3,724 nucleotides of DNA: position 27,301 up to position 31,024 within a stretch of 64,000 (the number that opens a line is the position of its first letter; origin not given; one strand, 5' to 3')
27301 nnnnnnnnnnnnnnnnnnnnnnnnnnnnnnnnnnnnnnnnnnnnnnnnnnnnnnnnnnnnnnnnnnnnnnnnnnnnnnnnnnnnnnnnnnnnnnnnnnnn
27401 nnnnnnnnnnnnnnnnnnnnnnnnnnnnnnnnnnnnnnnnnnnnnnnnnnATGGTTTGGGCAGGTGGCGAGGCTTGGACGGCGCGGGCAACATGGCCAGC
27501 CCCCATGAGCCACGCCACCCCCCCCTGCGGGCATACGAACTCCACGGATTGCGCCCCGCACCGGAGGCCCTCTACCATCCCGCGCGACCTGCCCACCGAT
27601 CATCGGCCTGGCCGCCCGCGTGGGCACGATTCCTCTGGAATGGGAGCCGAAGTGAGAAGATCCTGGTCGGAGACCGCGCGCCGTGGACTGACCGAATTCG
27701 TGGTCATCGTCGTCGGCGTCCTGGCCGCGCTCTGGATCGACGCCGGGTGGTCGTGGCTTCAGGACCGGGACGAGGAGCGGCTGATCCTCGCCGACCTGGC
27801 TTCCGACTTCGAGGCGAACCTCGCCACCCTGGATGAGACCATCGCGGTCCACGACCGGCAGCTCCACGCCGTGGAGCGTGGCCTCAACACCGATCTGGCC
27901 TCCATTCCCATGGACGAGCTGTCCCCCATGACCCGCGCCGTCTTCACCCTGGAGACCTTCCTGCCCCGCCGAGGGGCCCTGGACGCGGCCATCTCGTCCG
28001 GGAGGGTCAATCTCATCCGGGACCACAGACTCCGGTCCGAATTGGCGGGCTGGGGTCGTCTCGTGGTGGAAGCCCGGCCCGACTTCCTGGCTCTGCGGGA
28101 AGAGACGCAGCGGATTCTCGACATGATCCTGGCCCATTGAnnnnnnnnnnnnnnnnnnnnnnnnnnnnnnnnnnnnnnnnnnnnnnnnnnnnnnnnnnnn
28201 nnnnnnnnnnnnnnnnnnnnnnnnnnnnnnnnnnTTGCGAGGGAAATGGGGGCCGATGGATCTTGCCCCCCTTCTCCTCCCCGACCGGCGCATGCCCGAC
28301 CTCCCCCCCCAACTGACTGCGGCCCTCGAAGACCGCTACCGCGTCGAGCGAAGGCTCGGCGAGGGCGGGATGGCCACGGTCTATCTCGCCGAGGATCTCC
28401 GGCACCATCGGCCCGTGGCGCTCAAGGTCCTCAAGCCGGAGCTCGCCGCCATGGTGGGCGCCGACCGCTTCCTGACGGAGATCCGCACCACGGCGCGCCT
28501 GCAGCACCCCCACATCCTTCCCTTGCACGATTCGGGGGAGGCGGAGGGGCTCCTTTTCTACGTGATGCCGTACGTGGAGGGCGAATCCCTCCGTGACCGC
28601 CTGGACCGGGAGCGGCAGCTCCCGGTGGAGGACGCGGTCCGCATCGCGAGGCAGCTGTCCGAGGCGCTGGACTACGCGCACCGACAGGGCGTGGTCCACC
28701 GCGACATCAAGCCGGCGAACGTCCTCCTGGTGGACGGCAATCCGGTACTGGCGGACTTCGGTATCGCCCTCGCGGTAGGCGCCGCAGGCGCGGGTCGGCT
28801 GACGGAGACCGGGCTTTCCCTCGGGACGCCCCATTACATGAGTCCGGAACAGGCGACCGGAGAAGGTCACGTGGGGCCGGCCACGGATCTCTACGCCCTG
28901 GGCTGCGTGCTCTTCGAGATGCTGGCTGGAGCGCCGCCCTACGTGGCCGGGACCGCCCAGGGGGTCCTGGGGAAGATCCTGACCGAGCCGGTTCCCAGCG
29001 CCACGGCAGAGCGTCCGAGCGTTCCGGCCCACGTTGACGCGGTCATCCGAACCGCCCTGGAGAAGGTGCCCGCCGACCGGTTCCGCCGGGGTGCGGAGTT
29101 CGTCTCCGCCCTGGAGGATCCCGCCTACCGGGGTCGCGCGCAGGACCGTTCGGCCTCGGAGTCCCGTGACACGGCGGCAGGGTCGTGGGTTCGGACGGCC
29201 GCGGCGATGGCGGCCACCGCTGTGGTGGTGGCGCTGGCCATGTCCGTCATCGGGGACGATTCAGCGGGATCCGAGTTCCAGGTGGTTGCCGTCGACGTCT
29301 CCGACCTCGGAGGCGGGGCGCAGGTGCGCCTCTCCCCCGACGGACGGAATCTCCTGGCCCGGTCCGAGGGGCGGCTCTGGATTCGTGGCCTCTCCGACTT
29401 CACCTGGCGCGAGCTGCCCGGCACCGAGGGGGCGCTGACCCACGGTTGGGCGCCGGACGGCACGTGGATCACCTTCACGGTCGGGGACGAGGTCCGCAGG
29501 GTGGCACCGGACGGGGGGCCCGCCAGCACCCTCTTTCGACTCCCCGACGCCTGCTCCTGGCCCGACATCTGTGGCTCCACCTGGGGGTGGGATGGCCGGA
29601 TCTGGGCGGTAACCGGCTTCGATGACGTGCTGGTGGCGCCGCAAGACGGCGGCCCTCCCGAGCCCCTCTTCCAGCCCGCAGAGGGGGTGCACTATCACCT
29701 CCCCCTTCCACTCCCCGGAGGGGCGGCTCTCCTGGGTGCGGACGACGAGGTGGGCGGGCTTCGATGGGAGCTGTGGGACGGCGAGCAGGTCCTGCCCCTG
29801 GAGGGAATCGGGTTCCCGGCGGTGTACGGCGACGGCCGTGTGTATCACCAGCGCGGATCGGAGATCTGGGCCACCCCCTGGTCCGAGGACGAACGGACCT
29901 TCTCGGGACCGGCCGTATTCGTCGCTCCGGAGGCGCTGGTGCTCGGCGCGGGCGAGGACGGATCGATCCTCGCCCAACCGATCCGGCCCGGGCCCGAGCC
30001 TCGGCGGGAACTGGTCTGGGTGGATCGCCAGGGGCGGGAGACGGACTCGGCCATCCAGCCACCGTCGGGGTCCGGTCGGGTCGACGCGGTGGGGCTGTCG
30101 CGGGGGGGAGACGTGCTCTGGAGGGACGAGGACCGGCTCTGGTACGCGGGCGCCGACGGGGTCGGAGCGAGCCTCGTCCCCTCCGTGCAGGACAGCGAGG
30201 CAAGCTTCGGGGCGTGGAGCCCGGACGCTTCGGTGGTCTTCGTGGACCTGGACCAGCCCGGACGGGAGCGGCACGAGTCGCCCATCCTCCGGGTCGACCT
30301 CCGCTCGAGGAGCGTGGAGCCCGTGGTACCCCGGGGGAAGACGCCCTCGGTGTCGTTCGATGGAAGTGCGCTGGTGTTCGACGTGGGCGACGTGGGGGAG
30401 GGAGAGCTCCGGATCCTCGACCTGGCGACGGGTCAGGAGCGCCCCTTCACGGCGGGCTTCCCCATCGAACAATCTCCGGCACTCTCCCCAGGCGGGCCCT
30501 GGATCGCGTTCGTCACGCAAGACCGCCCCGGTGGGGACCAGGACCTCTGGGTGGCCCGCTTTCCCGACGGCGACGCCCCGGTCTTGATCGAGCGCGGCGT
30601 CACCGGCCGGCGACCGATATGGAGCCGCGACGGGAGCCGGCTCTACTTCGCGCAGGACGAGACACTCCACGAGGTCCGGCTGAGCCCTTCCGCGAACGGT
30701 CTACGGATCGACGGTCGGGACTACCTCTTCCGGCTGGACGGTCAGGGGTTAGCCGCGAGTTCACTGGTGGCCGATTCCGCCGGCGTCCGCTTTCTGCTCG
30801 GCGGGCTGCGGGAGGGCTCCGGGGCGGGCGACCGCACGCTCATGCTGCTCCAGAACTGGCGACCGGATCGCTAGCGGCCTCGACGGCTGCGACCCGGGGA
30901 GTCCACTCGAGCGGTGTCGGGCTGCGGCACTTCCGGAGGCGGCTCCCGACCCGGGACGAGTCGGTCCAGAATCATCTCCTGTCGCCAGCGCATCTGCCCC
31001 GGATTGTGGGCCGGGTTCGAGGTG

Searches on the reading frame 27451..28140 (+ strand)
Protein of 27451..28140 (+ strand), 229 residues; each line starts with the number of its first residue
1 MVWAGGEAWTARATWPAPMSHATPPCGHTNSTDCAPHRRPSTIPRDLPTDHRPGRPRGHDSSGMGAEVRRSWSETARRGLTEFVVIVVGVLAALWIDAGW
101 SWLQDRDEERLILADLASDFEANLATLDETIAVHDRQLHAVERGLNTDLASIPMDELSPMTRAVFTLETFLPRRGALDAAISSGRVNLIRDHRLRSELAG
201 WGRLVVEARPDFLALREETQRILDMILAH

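Call 65: search_protein_families(library=pfam, proteins=[window:27451-28140:+], max_evalue=0.001)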
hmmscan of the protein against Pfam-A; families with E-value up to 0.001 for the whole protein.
window:27451-28140:+ (229 aa): 1 family
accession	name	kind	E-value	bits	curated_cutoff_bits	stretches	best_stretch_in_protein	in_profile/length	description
PF19578.4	DUF6090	-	0.00047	20.5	23.5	1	82-195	1-116/182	Family of unknown function (DUF6090)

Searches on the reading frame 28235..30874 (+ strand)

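Call 65: search_protein_families(library=pfam, proteins=[window:28235-30874:+], max_evalue=0.001)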
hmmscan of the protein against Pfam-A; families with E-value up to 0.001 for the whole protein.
window:28235-30874:+ (879 aa): 5 families
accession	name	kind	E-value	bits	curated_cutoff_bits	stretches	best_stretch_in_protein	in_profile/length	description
PF00069.31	Pkinase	-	2.5e-47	161.9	31.7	1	35-283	1-252/263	Protein kinase domain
PF07714.23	PK_Tyr_Ser-Thr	-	2.1e-28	99.8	23.1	1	37-282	3-248/258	Protein tyrosine and serine/threonine kinase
PF01636.29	APH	-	6.9e-07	29.7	23.2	0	130-177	146-196/239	Phosphotransferase enzyme family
PF07676.18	PD40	-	2e-06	28.1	20.9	0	403-415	14-26/38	WD40-like Beta Propeller Repeat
PF03109.22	ABC1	-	0.00027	20.6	22.9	0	110-181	146-217/244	ABC1 atypical kinase-like domain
